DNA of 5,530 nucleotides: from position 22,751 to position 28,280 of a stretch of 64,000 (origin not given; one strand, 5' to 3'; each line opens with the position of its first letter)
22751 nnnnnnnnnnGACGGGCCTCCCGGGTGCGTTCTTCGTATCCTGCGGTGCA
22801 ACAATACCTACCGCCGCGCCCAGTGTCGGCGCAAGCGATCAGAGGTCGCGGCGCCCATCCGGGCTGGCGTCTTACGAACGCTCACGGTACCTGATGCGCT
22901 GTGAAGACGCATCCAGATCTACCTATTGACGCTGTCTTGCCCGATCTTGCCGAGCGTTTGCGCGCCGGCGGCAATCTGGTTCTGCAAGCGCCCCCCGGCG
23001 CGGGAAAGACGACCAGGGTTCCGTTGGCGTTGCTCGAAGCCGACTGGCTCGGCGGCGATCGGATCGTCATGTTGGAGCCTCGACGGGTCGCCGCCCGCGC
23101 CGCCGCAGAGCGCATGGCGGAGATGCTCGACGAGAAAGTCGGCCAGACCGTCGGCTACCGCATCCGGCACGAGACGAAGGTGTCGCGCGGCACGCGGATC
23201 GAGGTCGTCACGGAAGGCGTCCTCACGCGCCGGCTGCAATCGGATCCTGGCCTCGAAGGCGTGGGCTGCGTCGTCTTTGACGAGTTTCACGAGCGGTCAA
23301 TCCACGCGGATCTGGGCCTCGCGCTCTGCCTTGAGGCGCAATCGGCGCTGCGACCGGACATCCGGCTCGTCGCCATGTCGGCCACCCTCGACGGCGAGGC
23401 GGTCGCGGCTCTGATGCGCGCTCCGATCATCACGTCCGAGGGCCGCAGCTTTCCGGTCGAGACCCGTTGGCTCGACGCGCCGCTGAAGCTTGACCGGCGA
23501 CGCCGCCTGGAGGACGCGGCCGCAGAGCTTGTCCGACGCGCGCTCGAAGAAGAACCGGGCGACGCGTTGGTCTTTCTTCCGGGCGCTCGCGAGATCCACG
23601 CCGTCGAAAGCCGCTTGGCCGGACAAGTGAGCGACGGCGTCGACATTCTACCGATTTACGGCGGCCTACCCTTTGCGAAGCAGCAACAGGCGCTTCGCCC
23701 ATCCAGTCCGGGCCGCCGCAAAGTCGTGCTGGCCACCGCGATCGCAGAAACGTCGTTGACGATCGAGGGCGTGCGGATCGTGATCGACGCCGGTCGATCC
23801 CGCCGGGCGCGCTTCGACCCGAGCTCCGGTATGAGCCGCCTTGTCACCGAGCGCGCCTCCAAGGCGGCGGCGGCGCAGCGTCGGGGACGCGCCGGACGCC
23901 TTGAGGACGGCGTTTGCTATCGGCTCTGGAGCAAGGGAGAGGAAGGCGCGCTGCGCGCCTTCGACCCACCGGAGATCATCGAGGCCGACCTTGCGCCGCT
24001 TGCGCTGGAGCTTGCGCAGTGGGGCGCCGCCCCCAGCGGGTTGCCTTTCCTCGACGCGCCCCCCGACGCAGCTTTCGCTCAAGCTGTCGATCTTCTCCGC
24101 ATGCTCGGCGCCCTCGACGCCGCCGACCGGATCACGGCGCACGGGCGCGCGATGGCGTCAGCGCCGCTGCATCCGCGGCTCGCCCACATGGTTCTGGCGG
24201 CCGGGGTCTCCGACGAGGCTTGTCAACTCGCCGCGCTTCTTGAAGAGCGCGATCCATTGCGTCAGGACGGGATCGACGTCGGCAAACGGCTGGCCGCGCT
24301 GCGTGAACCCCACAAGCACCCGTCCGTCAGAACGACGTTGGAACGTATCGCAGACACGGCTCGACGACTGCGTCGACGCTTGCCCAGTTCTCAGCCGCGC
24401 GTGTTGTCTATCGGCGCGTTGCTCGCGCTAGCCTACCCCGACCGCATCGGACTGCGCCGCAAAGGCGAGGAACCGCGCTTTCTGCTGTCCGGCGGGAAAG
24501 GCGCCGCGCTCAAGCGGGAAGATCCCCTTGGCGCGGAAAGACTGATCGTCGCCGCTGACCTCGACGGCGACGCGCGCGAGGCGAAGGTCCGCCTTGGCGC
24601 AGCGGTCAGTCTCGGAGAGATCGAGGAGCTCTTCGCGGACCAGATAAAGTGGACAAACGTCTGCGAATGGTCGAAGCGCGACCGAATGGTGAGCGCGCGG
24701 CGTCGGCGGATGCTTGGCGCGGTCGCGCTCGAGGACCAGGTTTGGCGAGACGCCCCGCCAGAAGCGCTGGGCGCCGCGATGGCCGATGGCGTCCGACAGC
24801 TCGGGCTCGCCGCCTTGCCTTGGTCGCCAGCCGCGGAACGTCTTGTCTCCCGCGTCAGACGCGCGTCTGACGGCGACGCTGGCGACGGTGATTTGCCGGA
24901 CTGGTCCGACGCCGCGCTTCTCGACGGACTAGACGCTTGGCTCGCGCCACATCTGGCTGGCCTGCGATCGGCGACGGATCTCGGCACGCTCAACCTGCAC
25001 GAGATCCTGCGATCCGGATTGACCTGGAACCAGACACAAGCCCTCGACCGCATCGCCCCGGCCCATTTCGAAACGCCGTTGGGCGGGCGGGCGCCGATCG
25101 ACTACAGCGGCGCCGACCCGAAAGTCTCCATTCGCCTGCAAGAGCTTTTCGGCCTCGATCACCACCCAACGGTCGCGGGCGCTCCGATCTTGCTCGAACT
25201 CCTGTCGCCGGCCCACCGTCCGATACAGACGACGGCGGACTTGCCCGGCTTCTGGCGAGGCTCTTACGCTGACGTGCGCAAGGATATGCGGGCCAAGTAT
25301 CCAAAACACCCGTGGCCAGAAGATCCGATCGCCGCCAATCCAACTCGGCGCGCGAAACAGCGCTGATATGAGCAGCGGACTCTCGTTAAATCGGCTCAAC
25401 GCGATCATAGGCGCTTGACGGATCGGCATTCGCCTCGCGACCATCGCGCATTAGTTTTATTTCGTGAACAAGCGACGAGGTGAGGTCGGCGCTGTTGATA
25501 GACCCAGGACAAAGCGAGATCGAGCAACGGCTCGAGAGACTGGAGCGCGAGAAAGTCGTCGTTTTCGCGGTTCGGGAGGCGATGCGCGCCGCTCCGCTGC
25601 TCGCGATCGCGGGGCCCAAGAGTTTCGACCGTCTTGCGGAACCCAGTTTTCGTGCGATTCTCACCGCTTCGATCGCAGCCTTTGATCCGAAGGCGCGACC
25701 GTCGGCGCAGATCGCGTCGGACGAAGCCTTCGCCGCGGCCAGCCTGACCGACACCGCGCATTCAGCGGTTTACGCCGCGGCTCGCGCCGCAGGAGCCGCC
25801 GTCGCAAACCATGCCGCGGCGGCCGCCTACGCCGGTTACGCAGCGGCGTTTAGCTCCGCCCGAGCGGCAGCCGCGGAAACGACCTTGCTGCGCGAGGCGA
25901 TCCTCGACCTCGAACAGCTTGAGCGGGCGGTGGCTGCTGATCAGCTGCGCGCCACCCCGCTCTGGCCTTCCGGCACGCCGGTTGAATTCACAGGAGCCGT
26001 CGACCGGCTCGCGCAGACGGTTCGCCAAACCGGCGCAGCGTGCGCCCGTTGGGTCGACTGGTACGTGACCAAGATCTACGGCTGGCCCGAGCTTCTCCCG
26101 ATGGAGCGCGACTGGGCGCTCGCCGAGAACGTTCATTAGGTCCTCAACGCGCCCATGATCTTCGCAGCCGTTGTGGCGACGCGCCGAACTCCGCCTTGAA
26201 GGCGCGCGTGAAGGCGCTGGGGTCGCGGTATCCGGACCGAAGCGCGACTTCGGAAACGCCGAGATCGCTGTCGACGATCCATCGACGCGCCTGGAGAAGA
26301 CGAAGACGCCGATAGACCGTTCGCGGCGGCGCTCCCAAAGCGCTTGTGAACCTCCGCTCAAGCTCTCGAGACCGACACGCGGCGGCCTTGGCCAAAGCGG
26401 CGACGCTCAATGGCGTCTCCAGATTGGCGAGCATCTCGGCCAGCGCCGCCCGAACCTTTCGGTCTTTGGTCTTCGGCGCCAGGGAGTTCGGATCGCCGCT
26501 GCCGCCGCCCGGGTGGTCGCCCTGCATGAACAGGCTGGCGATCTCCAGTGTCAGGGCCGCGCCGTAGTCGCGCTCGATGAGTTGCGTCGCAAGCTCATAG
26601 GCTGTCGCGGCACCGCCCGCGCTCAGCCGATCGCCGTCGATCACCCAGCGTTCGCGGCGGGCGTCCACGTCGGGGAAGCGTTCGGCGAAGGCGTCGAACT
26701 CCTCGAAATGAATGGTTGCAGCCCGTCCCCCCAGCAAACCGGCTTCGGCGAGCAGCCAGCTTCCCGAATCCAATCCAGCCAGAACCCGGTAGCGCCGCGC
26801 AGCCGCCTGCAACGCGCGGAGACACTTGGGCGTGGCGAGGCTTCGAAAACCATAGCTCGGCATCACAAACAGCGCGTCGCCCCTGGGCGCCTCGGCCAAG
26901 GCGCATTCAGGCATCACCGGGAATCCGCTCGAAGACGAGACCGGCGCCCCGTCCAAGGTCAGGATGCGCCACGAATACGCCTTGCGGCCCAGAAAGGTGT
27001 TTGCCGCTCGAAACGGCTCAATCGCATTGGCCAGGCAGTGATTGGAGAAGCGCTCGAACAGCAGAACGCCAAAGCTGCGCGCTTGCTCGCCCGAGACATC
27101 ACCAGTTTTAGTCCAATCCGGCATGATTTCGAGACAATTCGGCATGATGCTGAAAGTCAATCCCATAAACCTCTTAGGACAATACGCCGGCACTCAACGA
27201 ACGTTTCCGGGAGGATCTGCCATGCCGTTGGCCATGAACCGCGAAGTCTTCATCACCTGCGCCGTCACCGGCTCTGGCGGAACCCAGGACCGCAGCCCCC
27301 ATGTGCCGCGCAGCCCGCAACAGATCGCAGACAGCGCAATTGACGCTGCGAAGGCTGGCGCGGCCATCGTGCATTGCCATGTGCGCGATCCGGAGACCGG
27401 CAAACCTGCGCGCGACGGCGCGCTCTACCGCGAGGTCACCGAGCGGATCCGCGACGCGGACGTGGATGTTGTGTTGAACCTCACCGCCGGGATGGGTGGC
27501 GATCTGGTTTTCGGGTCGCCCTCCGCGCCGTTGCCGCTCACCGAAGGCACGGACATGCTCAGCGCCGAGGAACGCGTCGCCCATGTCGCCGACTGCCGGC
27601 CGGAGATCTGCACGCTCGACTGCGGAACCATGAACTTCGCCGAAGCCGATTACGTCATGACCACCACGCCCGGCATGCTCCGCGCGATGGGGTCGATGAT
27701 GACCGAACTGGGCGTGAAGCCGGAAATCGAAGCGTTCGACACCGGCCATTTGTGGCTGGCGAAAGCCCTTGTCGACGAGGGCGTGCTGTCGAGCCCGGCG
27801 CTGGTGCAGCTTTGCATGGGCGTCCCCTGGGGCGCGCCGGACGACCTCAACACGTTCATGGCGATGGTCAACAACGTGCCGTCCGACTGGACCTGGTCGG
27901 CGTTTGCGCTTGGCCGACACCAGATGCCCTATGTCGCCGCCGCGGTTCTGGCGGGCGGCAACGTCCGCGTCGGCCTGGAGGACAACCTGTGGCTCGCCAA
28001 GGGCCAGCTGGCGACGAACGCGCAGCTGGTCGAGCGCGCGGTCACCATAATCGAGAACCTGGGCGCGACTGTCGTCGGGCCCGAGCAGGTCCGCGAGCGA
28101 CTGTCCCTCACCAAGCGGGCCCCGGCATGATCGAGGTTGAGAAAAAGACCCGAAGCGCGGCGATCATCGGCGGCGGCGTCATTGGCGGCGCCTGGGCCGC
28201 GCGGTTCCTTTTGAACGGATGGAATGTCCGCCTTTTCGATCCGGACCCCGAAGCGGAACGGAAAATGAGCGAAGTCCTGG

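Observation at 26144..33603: Carnitine/gamma-butyrobetaine-to-glycine-betaine catabolic operon with a dehydrogenase-thioesterase fusion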

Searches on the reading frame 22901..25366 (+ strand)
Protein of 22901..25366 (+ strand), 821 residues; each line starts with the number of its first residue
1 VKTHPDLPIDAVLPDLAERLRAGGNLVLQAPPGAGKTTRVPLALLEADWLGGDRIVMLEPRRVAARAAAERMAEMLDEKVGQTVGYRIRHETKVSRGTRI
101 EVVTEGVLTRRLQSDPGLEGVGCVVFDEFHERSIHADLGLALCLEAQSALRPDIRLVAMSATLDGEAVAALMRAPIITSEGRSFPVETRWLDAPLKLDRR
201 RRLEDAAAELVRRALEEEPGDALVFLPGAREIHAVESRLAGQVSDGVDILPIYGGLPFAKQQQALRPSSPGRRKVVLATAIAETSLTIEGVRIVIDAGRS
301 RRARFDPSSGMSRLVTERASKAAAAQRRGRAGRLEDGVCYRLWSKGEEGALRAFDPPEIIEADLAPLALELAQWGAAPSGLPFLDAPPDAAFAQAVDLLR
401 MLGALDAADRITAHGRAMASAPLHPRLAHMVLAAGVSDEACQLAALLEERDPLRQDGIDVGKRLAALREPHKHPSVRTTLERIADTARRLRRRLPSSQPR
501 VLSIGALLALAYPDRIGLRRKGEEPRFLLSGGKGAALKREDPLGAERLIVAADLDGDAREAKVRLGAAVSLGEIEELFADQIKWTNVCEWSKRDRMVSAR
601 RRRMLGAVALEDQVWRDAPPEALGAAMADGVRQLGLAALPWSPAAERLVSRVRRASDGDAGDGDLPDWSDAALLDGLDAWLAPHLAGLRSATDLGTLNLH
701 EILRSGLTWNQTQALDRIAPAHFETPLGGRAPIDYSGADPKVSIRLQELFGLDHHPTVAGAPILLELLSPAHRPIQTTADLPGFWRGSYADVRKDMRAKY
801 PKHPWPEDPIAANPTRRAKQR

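Call 15: search_protein_families(library=pfam, proteins=[window:22901-25366:+])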
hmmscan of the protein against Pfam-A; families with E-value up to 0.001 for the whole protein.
window:22901-25366:+ (821 aa): 3 families
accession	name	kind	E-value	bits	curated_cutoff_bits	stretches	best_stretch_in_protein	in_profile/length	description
PF08482.15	HrpB_C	-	4.9e-48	163.2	25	1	680-809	1-133/133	ATP-dependent helicase C-terminal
PF00270.35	DEAD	-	4.6e-13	49.7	26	1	19-168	10-164/167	DEAD/DEAH box helicase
PF00271.37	Helicase_C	-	1.4e-11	45.1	23.5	1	210-334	5-109/110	Helicase conserved C-terminal domain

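Call 18: search_protein_families(library=ncbifam, proteins=[window:22901-25366:+])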
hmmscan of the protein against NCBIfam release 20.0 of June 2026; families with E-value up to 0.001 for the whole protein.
window:22901-25366:+ (821 aa): 8 families
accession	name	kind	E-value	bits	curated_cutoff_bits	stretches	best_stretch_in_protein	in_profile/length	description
TIGR01970.1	DEAH_box_HrpB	equivalog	3e-294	978.5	546.15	1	7-821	1-824/825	ATP-dependent helicase HrpB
NF008662.0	PRK11664.1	equivalog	2e-252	840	1053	1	6-820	3-810/813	ATP-dependent helicase HrpB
TIGR01967.1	DEAH_box_HrpA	equivalog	1.4e-90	304.5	722.75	1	6-434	65-497/1284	ATP-dependent RNA helicase HrpA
NF008348.1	PRK11131.1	equivalog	2.2e-81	273.7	1400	1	5-435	65-500/1287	ATP-dependent RNA helicase HrpA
NF002251.0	PRK01172.1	equivalog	1.8e-06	26.5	891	1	17-239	31-256/674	ATP-dependent DNA helicase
TIGR01587.1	cas3_core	equivalog_domain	8.8e-06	25.1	102.45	0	26-93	2-71/358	CRISPR-associated helicase Cas3'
NF008394.0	PRK11192.1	equivalog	9.2e-05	21.4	507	1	26-296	43-321/441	ATP-dependent RNA helicase SrmB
TIGR04121.1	DEXH_lig_assoc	equivalog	0.00047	18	850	0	18-167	23-188/804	ligase-associated DNA damage response DEXH box helicase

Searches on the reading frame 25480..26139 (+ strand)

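Call 15: search_protein_families(library=pfam, proteins=[window:25480-26139:+])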
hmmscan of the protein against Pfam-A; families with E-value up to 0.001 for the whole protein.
window:25480-26139:+ (219 aa): 0 families

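Call 18: search_protein_families(library=ncbifam, proteins=[window:25480-26139:+])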
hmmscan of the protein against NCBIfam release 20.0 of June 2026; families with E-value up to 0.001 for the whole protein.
window:25480-26139:+ (219 aa): 1 family
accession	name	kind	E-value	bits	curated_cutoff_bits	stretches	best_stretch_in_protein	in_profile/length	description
NF005846.3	PRK07764.1-6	equivalog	0.00092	18.4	625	0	10-133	367-492/628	DNA polymerase III subunit gamma and tau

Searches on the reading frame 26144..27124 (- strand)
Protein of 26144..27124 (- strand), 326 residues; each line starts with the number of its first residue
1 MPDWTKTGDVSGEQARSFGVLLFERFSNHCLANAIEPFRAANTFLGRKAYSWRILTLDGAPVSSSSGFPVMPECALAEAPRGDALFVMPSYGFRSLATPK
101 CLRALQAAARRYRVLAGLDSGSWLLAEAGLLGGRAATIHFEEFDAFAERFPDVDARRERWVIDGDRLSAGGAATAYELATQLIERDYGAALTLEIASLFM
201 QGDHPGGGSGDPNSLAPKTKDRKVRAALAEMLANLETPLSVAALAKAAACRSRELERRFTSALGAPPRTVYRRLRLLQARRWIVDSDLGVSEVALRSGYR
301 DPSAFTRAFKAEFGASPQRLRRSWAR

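Call 9: search_protein_families(library=pfam, proteins=[window:26144-27124:-])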
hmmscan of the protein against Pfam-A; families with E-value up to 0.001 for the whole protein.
window:26144-27124:- (326 aa): 3 families
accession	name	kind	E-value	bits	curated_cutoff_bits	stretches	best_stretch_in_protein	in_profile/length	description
PF12833.13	HTH_18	-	7.3e-22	77.9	33.6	1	244-322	1-79/80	Helix-turn-helix domain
PF00165.29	HTH_AraC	-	4.7e-07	30.2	26.6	1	289-322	10-42/42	Bacterial regulatory helix-turn-helix proteins, AraC family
PF01965.30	DJ-1_PfpI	-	1.2e-06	28.9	26.6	1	47-184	25-164/165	DJ-1/PfpI family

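Call 10: search_protein_families(library=ncbifam, proteins=[window:26144-27124:-])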
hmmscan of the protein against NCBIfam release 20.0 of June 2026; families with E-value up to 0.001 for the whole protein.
window:26144-27124:- (326 aa): 23 families
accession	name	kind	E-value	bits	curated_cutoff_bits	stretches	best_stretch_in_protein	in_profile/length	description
NF052371.1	TransRegGbdRPseu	equivalog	8.1e-53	179.7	480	1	12-322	13-325/365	choline metabolism transcriptional regulator GbdR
NF006902.0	PRK09393.1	equivalog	5.3e-36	124.4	425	1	20-324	15-322/327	transcriptional regulator FtrA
NF049968.1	QhpR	equivalog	3.3e-13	49.4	250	1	222-321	188-284/284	AraC-like transcriptional regulator QhpR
NF010028.0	PRK13503.1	equivalog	5.8e-12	45.6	288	1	220-323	169-272/278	HTH-type transcriptional activator RhaS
NF041686.2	ant_diox_reg_AndR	equivalog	1.4e-10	41.3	350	1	218-319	213-316/321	anthranilate 1,2-dioxygenase regulatory protein AndR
NF007860.0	PRK10572.1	equivalog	3.3e-08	32.7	208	1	217-323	178-284/292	arabinose operon transcriptional regulator AraC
NF010027.0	PRK13502.1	equivalog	3.4e-07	30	384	1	228-321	181-275/282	HTH-type transcriptional activator RhaR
NF012144.2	ramA_TF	equivalog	3.6e-07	30.6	180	1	233-323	16-106/108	RamA family antibiotic efflux transcriptional regulator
NF010025.2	PRK13500.1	equivalog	5.1e-07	29.6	525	1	223-322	177-276/282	HTH-type transcriptional activator RhaR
TIGR04094.1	adjacent_YSIRK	equivalog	8.4e-07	28.3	200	1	227-319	290-381/383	YSIRK-targeted surface antigen transcriptional regulator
NF040475.1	chlor_reg_RclR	equivalog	1.1e-06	28.2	400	1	226-322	181-277/284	reactive chlorine-specific transcriptional regulator RclR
TIGR02297.1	HpaA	equivalog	2.1e-06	27.2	274.65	1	251-322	218-286/287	4-hydroxyphenylacetate catabolism regulatory protein HpaA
NF052534.1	RzbtTranRegRhrA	equivalog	2.1e-06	27.2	500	1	216-323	204-310/312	rhizobactin biosynthesis transcriptional regulator RhrA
NF010026.0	PRK13501.1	equivalog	6.1e-06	25.6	363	1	229-324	183-278/290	HTH-type transcriptional activator RhaR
NF053784.1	TranRegCyprAlk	equivalog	1.4e-05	24.7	500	1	249-322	263-335/336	transcriptional regulator CypR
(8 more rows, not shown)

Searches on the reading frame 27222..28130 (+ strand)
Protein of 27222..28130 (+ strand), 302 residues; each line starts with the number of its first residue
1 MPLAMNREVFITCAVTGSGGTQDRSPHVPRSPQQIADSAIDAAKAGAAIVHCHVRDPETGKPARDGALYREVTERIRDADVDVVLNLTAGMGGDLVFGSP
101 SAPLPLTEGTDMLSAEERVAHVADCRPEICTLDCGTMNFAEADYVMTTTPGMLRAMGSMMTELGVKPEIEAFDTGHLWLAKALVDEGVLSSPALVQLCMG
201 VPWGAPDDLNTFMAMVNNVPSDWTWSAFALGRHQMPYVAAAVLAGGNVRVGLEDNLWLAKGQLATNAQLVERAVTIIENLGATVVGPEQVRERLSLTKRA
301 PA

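Call 9: search_protein_families(library=pfam, proteins=[window:27222-28130:+])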
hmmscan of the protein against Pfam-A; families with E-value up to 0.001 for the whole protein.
window:27222-28130:+ (302 aa): 1 family
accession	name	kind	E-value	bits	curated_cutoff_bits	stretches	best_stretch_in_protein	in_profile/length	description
PF05853.18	BKACE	-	7.4e-102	340.8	24.8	1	9-296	2-274/274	beta-keto acid cleavage enzyme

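Call 10: search_protein_families(library=ncbifam, proteins=[window:27222-28130:+])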
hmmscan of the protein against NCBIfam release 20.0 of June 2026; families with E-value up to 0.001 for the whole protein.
window:27222-28130:+ (302 aa): 4 families
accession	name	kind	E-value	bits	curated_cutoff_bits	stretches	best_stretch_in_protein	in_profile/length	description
NF052387.1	Lys_ferment_KCE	equivalog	2.2e-71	240.4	382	2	107-296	80-267/267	3-keto-5-aminohexanoate cleavage enzyme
NF053538.1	DixhxACActTsKce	equivalog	9.8e-66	221.9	430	2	143-296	144-302/310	3,5-dioxohexanoate:acetyl-CoA acetone transferase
NF052389.1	Lys_KAL_CLE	exception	1.5e-50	172.2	725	1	7-298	169-438/440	bifunctional 3-aminobutyryl-CoA ammonia lyase/3-keto-5-aminohexanoate cleavage enzyme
NF053568.1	3OXCoAcCUPNH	equivalog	2.4e-50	171.3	350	1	9-297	4-273/274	3-oxoadipate:acetyl-CoA acetyltransferase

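Call 36: search_solved_structures(query=window:27222-28130:+, show_alignments=1)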
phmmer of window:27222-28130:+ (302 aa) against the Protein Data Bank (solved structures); distinct sequences matched with E-value up to 0.001: 14.
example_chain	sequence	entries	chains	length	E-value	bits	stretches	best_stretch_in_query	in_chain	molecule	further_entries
3c6c_A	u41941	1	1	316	8.1e-84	284.5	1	4-298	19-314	3-keto-5-aminohexanoate cleavage enzyme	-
9zsc_A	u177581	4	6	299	3.4e-71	243.1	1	6-296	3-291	3-keto-5-aminohexanoate cleavage protein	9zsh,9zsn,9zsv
3lot_A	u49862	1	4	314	6.1e-47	163.5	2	143-297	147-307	uncharacterized protein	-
3e49_A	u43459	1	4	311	7.5e-45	156.6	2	5-139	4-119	uncharacterized protein DUF849 with a TIM barrel fold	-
3e02_A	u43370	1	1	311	2.1e-44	155.1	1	5-295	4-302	uncharacterized protein DUF849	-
8rio_A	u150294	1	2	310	4.7e-44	154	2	145-296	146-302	3-keto-5-aminohexanoate cleavage protein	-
8rip_A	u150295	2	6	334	5.1e-44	153.9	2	145-296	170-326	3-keto-5-aminohexanoate cleavage protein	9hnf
2y7d_A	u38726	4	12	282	4.2e-36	127.9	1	9-298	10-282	3-KETO-5-AMINOHEXANOATE CLEAVAGE ENZYME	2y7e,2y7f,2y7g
3fa5_A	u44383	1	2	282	2e-30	109.2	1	9-296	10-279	protein of unknown function (DUF849)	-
3chv_A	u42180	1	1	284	1.5e-29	106.4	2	124-297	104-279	Prokaryotic domain of unknown function (DUF849) with a TIM barrel fold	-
3no5_A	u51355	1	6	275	1.6e-29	106.3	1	5-296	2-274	Uncharacterized protein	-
5zmy_A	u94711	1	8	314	3.7e-18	69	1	24-296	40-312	Cis-epoxysuccinate hydrolase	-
5zmu_A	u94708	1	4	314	1.2e-17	67.3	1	24-296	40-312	Cis-epoxysuccinate hydrolase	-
4nna_A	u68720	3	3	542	1.7e-06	30.7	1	9-200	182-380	OBCA, Oxalate Biosynthetic Component A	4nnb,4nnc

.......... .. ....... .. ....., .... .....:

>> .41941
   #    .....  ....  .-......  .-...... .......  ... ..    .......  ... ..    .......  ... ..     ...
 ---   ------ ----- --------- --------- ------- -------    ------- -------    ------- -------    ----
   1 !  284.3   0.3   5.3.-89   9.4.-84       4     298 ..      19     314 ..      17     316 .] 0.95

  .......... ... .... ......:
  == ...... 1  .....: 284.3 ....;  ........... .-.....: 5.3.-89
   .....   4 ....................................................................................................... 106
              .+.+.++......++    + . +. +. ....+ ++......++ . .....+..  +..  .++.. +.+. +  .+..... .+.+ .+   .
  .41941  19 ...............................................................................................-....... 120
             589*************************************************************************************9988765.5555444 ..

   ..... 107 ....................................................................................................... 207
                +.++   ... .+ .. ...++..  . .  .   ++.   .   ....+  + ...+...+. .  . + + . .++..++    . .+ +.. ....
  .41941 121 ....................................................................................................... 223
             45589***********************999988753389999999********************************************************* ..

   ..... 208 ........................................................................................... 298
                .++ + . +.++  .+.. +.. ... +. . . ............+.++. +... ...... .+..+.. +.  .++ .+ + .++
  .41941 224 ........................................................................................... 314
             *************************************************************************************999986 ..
